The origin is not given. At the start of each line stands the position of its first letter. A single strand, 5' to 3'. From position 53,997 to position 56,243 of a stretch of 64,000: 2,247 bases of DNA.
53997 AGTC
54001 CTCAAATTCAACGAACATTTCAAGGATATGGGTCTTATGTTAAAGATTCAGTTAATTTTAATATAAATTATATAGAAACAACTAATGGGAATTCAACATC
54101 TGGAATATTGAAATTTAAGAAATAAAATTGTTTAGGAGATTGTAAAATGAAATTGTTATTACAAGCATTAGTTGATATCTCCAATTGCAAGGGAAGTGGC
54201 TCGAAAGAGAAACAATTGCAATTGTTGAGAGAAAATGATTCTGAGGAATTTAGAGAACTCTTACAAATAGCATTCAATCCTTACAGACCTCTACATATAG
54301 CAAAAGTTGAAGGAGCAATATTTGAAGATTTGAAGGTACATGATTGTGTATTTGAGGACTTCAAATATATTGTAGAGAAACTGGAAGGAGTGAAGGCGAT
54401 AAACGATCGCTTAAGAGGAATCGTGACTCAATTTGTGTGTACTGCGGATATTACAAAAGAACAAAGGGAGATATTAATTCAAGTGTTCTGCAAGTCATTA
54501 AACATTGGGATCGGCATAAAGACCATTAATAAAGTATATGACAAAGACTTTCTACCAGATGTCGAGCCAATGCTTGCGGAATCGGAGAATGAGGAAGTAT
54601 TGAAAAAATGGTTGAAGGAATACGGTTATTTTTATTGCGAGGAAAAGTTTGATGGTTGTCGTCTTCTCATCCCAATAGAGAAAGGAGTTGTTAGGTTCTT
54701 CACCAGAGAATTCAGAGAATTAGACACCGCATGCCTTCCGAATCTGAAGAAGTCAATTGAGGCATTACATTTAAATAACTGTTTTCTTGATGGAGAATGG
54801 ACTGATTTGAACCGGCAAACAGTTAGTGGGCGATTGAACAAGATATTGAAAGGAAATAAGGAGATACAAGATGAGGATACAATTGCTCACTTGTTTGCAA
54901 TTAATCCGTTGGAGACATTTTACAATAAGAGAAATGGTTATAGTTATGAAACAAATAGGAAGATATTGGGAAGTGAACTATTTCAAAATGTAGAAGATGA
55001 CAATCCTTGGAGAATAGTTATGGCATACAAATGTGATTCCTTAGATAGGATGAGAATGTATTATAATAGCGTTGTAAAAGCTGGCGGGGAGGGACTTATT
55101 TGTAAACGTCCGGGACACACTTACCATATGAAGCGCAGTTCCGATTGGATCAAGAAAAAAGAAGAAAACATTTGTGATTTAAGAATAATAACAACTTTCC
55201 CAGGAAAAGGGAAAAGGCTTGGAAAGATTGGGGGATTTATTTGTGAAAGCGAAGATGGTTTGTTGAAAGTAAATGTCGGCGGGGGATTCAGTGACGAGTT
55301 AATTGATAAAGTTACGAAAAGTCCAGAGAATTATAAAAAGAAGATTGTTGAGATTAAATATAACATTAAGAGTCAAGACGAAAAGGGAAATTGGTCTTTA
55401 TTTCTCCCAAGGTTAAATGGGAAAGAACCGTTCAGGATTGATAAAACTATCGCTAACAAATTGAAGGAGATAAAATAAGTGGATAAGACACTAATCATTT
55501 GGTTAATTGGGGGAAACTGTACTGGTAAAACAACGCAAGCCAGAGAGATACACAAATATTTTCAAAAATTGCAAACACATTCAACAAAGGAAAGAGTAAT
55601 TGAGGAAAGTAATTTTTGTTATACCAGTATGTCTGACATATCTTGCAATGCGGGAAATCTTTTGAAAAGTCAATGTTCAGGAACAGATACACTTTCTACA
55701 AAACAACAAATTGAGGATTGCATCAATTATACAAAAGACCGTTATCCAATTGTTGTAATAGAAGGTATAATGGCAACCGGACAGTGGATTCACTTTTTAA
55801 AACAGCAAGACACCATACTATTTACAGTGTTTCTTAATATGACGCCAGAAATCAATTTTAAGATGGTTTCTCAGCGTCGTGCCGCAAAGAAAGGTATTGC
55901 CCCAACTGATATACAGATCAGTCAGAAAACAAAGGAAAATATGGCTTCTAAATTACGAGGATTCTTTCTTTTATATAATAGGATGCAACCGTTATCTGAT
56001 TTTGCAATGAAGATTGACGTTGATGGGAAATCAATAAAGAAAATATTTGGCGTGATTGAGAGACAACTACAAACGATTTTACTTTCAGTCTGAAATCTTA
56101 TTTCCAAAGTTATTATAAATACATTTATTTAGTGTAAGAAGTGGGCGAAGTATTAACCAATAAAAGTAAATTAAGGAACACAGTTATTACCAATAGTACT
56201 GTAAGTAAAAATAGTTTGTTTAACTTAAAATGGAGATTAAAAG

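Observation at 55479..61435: Thymidine-hypermodification operon with an unfamiliar enzyme set (top candidate system)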

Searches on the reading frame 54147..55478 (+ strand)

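Call 7: search_protein_families(library=pfam, proteins=[window:54147-55478:+], max_evalue=0.001)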
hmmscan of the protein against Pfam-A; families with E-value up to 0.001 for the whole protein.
window:54147-55478:+ (443 aa): 2 families
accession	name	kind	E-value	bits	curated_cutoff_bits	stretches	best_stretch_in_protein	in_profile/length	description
PF01068.26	DNA_ligase_A_M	-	9.3e-21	74.9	26.2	1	141-338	1-204/204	ATP dependent DNA ligase domain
PF14743.12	DNA_ligase_OB_2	-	5.5e-06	26.7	28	1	352-411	1-54/66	DNA ligase OB-like domain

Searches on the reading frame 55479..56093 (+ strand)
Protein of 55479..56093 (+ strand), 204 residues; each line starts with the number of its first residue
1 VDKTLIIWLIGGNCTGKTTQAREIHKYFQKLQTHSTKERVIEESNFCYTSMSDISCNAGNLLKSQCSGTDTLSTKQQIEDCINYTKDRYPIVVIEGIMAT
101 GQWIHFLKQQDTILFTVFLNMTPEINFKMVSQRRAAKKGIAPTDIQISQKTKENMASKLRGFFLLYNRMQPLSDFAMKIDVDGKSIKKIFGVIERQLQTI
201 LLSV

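Call 3: search_protein_families(library=pfam, proteins=[window:55479-56093:+], max_evalue=0.01)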
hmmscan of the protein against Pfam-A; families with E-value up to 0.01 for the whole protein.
window:55479-56093:+ (204 aa): 2 families
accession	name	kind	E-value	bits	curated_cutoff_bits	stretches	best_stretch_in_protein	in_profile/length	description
PF13521.12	AAA_28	-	0.0029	18.3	27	1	7-31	2-26/164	AAA domain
PF08433.16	KTI12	-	0.0044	17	22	1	7-100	4-98/271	Chromatin associated protein KTI12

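Call 4: search_protein_families(library=phrogs, proteins=[window:55479-56093:+], max_evalue=0.001)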
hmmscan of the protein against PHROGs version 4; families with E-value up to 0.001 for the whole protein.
window:55479-56093:+ (204 aa): 1 family
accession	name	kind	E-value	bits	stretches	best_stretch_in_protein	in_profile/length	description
phrog_800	-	head and packaging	4.9e-07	29.7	1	6-165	34-192/511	terminase small subunit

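Call 8: search_protein_families(library=ncbifam, proteins=[window:55479-56093:+], max_evalue=0.01)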
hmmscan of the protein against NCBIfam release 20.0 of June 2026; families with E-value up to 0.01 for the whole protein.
window:55479-56093:+ (204 aa): 4 families
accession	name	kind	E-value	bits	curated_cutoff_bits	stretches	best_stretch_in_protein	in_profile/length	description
NF005255.0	PRK06762.2-2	equivalog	0.00035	20.6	140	0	76-137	56-117/163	hypothetical protein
NF004041.0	PRK05541.1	subfamily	0.0052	16.8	127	0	2-30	5-33/176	adenylyl-sulfate kinase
NF004018.0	PRK05480.1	equivalog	0.0054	16.2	180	0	2-56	4-52/210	uridine kinase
TIGR00235.1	udk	equivalog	0.0077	15.9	220.3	0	3-53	5-49/207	uridine kinase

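Call 91: search_dna_similar(query=window:55479-56093:+, collection=phages, mode=protein, max_rows=15, max_evalue=0.001)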
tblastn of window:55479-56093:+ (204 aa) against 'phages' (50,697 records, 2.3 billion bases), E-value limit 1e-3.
No match.
